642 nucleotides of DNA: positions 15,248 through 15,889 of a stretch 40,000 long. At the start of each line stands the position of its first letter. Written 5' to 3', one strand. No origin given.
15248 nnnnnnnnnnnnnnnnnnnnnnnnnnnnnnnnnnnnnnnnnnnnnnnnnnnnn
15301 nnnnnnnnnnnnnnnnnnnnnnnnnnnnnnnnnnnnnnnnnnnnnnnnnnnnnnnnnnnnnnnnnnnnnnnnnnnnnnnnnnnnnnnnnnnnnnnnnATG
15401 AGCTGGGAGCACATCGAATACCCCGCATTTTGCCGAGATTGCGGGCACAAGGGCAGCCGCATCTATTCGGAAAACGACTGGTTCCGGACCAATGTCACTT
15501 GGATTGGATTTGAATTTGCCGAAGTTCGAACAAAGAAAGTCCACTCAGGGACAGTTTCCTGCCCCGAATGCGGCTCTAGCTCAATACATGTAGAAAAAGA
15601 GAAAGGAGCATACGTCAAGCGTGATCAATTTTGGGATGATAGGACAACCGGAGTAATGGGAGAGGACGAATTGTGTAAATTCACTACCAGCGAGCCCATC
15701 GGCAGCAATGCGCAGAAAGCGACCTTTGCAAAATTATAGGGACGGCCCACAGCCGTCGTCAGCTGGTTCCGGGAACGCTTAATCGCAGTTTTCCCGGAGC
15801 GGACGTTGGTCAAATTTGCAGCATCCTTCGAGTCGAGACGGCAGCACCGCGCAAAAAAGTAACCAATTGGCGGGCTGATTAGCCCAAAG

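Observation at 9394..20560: Complete, apparently recent casposon: Cas1 plus PolB between perfect 105-bp TIRs and a direct target-site duplication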

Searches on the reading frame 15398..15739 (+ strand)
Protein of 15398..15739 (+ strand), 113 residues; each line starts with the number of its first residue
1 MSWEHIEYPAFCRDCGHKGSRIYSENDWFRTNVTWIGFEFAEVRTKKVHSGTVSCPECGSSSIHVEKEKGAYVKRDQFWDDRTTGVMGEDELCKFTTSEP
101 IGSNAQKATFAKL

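Call 8: search_protein_families(library=pfam, proteins=[window:15398-15739:+], max_evalue=0.1)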
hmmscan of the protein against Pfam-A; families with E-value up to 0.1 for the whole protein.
window:15398-15739:+ (113 aa): 12 families
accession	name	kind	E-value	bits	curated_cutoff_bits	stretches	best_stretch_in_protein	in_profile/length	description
PF23451.1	Zn_ribbon_PaaD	-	0.00064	19.7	27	1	44-73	6-35/53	PaaD zinc beta ribbon domain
PF01155.25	HypA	-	0.0015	19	28.9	1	3-74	64-108/112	Hydrogenase/urease nickel incorporation, metallochaperone, hypA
PF08271.17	Zn_Ribbon_TF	-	0.0021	18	29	1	54-73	2-21/43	TFIIB zinc-binding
PF09723.15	Zn_ribbon_8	-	0.0029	18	34.4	0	38-61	13-35/41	Zinc ribbon domain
PF13248.11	Zn_ribbon_3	-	0.0042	17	27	0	52-61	2-11/26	zinc-ribbon domain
PF14354.12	Lar_restr_allev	-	0.01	16.5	28.6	0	44-72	17-44/58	Restriction alleviation protein Lar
PF01907.25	Ribosomal_L37e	-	0.025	15.1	27.6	0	53-69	16-32/53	Ribosomal protein L37e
PF24458.1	DUF7573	-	0.03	14.7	30.2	0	44-62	3-21/39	Domain of unknown function (DUF7573)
PF13408.12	Zn_ribbon_recom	-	0.064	14.1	25.3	0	50-67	3-20/58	Recombinase zinc beta ribbon domain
PF18423.6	zf_CopZ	-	0.071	13.5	28.4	0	54-67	3-16/62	Zinc binding domain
PF13451.12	zf_Tbcl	-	0.075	13.4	24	0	52-72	4-24/48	Probable treble clef domain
PF12773.13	DZR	-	0.096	13.3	27.3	0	10-63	13-34/45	Double zinc ribbon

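Call 9: search_protein_families(library=ncbifam, proteins=[window:15398-15739:+], max_evalue=0.1)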
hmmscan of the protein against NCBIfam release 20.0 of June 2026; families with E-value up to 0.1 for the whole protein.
window:15398-15739:+ (113 aa): 10 families
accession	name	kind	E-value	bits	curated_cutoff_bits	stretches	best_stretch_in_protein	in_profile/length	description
TIGR02605.1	CxxC_CxxC_SSSS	subfamily_domain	0.00078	19.5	31.3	0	40-62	15-36/52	FmdB family zinc ribbon protein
NF047912.1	ECs_2282_CxxC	subfamily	0.0015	18.4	37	0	52-65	2-15/60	ECs_2282 family putative zinc-binding protein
NF033497.1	rubre_like_arch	subfamily_domain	0.008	15.9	32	0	50-60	16-24/34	rubrerythrin-like domain-containing protein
TIGR03655.1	anti_R_Lar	subfamily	0.013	15.8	39.6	0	54-75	3-24/55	Lar family restriction alleviation protein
NF001976.0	PRK00762.1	equivalog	0.014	15.2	146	1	6-74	67-114/124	hydrogenase maturation nickel metallochaperone HypA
NF003008.0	PRK03824.1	equivalog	0.016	15.2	125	1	11-74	72-129/135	hydrogenase nickel incorporation protein HypA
NF003214.0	PRK04179.1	equivalog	0.017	15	71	0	52-69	17-34/62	50S ribosomal protein L37e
NF011482.0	PRK14892.1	equivalog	0.019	14.9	109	1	44-72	13-41/101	putative transcription elongation factor Elf1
NF053663.1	RPWMISH_prot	domain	0.064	14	120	0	39-65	13-39/115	RPWMISH domain-containing protein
NF038384.1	zinc_YnfU_fam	subfamily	0.064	12.8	36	1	42-64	6-28/52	YnfU family zinc-binding protein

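Call 50: search_protein_families(library=padloc, proteins=[window:15398-15739:+], max_evalue=0.01)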
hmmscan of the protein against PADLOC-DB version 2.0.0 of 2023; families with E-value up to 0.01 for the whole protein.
window:15398-15739:+ (113 aa): 0 families

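Call 51: search_protein_families(library=phrogs, proteins=[window:15398-15739:+], max_evalue=0.01)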
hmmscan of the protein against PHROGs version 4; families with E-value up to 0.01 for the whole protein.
window:15398-15739:+ (113 aa): 0 families
